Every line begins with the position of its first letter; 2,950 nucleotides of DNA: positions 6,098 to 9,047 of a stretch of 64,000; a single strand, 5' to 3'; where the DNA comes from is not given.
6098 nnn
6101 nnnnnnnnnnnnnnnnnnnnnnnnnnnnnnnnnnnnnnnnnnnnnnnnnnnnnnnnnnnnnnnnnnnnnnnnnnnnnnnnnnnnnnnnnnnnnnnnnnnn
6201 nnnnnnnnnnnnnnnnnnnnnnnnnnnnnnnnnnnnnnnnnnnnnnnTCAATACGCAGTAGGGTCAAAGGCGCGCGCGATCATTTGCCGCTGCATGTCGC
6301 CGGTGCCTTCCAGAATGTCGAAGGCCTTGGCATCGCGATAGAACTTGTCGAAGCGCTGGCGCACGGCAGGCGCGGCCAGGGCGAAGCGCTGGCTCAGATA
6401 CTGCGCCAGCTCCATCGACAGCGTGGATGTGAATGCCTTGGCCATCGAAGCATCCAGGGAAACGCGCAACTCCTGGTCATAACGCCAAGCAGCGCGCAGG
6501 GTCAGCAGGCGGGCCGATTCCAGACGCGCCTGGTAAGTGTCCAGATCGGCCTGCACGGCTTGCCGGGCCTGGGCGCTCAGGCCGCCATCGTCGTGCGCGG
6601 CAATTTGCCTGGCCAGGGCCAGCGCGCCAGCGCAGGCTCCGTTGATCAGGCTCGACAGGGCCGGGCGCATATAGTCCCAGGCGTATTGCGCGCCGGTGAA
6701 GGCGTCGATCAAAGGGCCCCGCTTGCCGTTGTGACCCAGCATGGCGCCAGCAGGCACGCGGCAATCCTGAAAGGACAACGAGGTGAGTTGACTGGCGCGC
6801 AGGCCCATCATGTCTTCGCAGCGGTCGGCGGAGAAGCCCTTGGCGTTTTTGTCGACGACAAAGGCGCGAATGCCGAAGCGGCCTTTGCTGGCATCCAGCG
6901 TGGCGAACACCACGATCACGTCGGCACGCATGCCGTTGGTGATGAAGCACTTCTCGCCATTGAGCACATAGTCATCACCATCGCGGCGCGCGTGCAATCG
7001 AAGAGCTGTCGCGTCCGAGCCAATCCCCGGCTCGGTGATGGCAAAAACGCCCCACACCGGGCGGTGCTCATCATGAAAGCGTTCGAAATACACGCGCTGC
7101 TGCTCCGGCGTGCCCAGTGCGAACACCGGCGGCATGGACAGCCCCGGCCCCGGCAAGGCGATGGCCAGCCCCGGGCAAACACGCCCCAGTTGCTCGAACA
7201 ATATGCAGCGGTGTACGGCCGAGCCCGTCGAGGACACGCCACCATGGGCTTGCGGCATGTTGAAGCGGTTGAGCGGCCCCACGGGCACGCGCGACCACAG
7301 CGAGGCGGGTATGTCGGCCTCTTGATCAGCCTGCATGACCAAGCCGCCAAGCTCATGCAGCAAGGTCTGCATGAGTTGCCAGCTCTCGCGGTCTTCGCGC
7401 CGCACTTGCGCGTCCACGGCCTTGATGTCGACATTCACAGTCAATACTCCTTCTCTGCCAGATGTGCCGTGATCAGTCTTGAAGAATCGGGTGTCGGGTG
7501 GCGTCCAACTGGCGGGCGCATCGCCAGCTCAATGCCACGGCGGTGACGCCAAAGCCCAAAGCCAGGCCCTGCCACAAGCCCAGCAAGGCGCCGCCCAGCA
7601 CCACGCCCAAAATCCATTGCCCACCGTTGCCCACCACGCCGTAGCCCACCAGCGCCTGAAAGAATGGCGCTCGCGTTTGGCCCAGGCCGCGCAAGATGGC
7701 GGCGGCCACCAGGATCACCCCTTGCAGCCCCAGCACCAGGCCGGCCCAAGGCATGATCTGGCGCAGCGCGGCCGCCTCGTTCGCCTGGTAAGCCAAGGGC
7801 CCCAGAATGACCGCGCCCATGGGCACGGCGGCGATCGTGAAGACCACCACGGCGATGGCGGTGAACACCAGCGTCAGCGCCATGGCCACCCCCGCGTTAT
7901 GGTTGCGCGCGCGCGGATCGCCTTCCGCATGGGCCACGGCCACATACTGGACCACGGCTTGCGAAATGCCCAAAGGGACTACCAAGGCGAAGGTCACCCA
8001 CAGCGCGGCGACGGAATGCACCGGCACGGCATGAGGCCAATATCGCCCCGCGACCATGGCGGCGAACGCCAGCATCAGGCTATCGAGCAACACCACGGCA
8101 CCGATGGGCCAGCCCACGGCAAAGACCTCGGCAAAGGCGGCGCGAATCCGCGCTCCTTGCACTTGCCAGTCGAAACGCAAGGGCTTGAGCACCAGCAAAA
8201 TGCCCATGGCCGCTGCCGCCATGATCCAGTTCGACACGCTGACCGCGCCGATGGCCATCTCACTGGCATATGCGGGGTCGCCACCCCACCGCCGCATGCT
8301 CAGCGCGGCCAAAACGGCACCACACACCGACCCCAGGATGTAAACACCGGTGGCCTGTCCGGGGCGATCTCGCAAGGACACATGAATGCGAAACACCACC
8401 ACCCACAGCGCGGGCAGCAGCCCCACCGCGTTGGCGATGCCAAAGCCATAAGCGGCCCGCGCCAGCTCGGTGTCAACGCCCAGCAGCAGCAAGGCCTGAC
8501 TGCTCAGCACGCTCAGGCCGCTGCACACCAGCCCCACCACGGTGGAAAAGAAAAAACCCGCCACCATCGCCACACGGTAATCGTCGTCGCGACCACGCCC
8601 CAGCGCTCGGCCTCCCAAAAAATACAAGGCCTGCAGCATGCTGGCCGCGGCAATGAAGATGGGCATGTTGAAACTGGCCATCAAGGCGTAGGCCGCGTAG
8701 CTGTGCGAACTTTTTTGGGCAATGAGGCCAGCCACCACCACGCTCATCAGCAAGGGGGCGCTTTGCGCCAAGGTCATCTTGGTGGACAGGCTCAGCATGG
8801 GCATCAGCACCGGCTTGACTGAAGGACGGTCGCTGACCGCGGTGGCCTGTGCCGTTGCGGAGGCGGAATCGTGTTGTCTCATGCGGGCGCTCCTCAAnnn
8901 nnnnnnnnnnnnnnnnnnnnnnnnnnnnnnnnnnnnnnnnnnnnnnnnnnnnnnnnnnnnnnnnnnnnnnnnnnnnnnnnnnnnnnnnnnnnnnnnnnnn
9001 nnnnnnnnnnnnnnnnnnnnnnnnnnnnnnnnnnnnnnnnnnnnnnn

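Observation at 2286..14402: Unassigned ACP-templated biosynthetic operon with four KAS-III homologs, GNAT, ACAD pair, AMP-ligase, PLP decarboxylase and MATE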

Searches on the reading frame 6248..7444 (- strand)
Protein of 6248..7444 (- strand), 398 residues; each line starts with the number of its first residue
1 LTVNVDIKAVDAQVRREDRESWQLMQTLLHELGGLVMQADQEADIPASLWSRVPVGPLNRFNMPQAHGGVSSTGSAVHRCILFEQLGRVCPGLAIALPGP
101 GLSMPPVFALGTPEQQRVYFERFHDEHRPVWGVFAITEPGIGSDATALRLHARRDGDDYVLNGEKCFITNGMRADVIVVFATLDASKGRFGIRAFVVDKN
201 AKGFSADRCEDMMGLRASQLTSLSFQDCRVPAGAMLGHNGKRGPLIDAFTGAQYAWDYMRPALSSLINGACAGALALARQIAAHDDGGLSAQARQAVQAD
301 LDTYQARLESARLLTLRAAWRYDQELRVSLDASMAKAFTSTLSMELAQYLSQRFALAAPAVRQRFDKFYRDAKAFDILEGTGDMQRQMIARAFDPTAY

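Call 4: search_protein_families(library=pfam, proteins=[window:6248-7444:-], max_evalue=0.01)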
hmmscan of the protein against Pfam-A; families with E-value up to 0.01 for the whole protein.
window:6248-7444:- (398 aa): 4 families
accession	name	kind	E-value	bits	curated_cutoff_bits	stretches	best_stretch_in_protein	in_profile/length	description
PF02770.24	Acyl-CoA_dh_M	-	1.3e-22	80.2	33.3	1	134-228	2-97/97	Acyl-CoA dehydrogenase, middle domain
PF00441.29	Acyl-CoA_dh_1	-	7.1e-20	72.1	22.4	1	250-392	5-148/150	Acyl-CoA dehydrogenase, C-terminal domain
PF02771.21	Acyl-CoA_dh_N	-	1.2e-08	35.8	22.9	1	35-122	22-108/113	Acyl-CoA dehydrogenase, N-terminal domain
PF08028.16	Acyl-CoA_dh_2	-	0.007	17.1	22.7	0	269-376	9-127/134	Acyl-CoA dehydrogenase, C-terminal domain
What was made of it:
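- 6248..7444 (-): ACADa: complete acyl-CoA/ACP dehydrogenase that keeps the catalytic Glu (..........). Three Pfam ACAD domains (call 4).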

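Call 13: search_protein_families(library=ncbifam, proteins=[window:6248-7444:-], max_evalue=0.001)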
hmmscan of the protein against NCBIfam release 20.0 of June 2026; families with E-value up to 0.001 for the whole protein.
window:6248-7444:- (398 aa): 16 families
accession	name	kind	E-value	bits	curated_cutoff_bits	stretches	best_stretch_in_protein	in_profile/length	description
NF042972.1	AcrlCoAredClosAcrC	equivalog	3e-54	184.1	640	1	33-392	25-375/378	acryloyl-CoA reductase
NF043006.1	CyhCrbnylCoADH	equivalog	2.6e-44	151.8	650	1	60-392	51-374/380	cyclohexane-1-carbonyl-CoA dehydrogenase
NF045652.1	ProlPCPDhRedW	equivalog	2.3e-41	141.8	650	1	62-393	49-373/376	L-prolyl-[peptidyl-carrier protein] dehydrogenase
NF053553.1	prodigi_MBC_PigA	equivalog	2.6e-39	135.5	500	1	44-392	36-378/381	prodigiosin MBC biosynthesis dehydrogenase PigA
TIGR03207.1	cyc_hxne_CoA_dh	equivalog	6e-34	117.4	575.35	1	113-391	99-369/372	cyclohexanecarboxyl-CoA dehydrogenase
NF042439.1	SulpropCoADesulf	equivalog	1.3e-33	116.3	600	1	60-391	40-368/379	3-sulfinopropanoyl-CoA desulfinase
NF045552.1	GlutCoADH_Des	equivalog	1e-31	110.5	470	1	77-390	68-376/387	glutaryl-CoA dehydrogenase Acd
NF058590.1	AcCoDHFadEBacil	equivalog_domain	6e-29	101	600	1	100-241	107-244/586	acyl-CoA dehydrogenase FadE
NF002885.1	PRK03354.1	equivalog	3.9e-27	95.3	540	1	58-390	51-370/378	crotonobetainyl-CoA dehydrogenase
NF052270.1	Staph_DH_FadE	equivalog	5.9e-25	87.8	600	1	32-393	40-393/400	acyl-CoA dehydrogenase FadE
NF008997.0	PRK12341.1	equivalog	1.1e-23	83.9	537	1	39-386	32-369/382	acyl-CoA dehydrogenase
TIGR03204.1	pimC_large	equivalog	2.5e-15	56.3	623.85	1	64-241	60-231/395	pimeloyl-CoA dehydrogenase large subunit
TIGR04022.1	sulfur_SfnB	equivalog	2.1e-10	40.1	430.9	1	16-370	5-357/391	SfnB family sulfur acquisition oxidoreductase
TIGR03203.1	pimD_small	equivalog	1.3e-08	34.3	652.7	1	50-249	43-235/378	pimeloyl-CoA dehydrogenase small subunit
NF049984.1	Rv1679_FadE16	equivalog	3.1e-08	33.3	600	1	130-392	105-364/371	Rv1679 family acyl-CoA dehydrogenase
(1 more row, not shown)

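Call 78: search_solved_structures(query=window:6248-7444:-, max_evalue=1e-25)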
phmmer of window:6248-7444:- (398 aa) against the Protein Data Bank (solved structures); distinct sequences matched with E-value up to 1e-25: 43.
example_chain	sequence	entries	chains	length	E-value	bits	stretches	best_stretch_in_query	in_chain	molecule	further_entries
4l1f_A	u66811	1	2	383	2.7e-43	151.6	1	62-392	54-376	Acyl-CoA dehydrogenase domain protein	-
1ukw_A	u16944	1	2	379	2.7e-43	151.5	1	16-392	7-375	acyl-CoA dehydrogenase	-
5ol2_C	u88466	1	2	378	1.4e-42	149.2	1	30-390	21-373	Acyl-CoA dehydrogenase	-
7p98_A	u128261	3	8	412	4.2e-42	147.6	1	54-392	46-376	Short-chain acyl-CoA dehydrogenase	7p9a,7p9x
1jqi_A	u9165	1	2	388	2.5e-41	145.1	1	31-390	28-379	short chain acyl-CoA dehydrogenase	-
7y0a_A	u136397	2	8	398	1.1e-40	142.9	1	31-390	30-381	Short-chain specific acyl-CoA dehydrogenase, mitochondrial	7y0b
8sgs_A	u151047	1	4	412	1.2e-40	142.8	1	31-390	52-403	Short-chain specific acyl-CoA dehydrogenase, mitochondrial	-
9w60_A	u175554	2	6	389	2.2e-40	142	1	35-392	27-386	Butyryl CoA dehydrogenase apo protein | Butyryl CoA Dehydrogenase with FAD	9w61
2vig_A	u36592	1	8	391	7.2e-40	140.3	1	31-390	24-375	SHORT-CHAIN SPECIFIC ACYL-COA DEHYDROGENASE,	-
1ege_A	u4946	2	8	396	6.1e-39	137.2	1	36-392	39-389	MEDIUM CHAIN ACYL-COA DEHYDROGENASE | Acyl-CoA dehydrogenase, medium-chain specific, mitochondrial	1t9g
2a1t_A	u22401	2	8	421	7.5e-39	136.9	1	36-392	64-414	Acyl-CoA dehydrogenase, medium-chain specific, mitochondrial precursor | Medium-chain specific acyl-CoA dehydrogenase, mitochondrial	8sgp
3mdd_A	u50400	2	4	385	1e-38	136.5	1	35-392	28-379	MEDIUM CHAIN ACYL-COA DEHYDROGENASE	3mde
4p13_A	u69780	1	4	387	1.1e-38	136.4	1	35-392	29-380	Medium-chain specific acyl-CoA dehydrogenase, mitochondrial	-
1udy_A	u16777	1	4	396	1.1e-38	136.4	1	35-392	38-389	Acyl-CoA dehydrogenase, medium-chain specific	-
3pfd_A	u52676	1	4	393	6e-38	134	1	31-392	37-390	Acyl-CoA dehydrogenase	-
4irn_A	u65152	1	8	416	9.9e-31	110.2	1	40-391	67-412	Prolyl-ACP dehydrogenase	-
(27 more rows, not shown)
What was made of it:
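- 6248..7444 (-): Short-chain ACAD structures hit at 3e-43 and prolyl-ACP dehydrogenase 4irn at 1e-30 (call 78).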

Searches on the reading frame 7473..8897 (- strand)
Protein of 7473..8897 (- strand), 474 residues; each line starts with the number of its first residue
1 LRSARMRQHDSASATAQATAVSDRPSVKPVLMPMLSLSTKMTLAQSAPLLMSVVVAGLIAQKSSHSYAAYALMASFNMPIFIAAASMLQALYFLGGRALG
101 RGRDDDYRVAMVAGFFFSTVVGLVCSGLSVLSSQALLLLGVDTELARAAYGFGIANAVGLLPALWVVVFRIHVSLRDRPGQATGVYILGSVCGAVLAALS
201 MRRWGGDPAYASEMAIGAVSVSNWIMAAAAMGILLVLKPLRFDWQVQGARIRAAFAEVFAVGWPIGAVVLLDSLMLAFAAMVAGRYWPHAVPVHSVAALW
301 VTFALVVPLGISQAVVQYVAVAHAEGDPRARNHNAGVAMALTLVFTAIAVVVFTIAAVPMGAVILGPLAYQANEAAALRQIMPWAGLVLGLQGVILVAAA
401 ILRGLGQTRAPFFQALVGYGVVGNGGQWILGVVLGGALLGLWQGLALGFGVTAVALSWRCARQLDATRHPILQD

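Call 4: search_protein_families(library=pfam, proteins=[window:7473-8897:-], max_evalue=0.01)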
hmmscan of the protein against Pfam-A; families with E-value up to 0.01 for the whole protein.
window:7473-8897:- (474 aa): 1 family
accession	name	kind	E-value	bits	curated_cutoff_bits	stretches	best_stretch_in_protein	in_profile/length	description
PF01554.23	MatE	-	4.5e-18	65.9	24.9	2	264-423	1-155/161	MatE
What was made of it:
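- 7473..8882 (-): MATE efflux transporter. Pfam MatE 4.5e-18 (call 4).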

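Call 13: search_protein_families(library=ncbifam, proteins=[window:7473-8897:-], max_evalue=0.001)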
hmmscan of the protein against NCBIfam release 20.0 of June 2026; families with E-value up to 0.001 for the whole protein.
window:7473-8897:- (474 aa): 2 families
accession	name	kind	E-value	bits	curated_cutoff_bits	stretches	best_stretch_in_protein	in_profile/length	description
NF001214.0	PRK00187.1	equivalog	6.1e-16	58.5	449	1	31-463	9-448/464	NorM family multidrug efflux MATE transporter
TIGR00797.1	matE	subfamily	4.2e-15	55.5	147.4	1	47-442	8-396/396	MATE family efflux transporter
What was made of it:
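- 7473..8882 (-): NorM-family 6e-16 (call 13).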
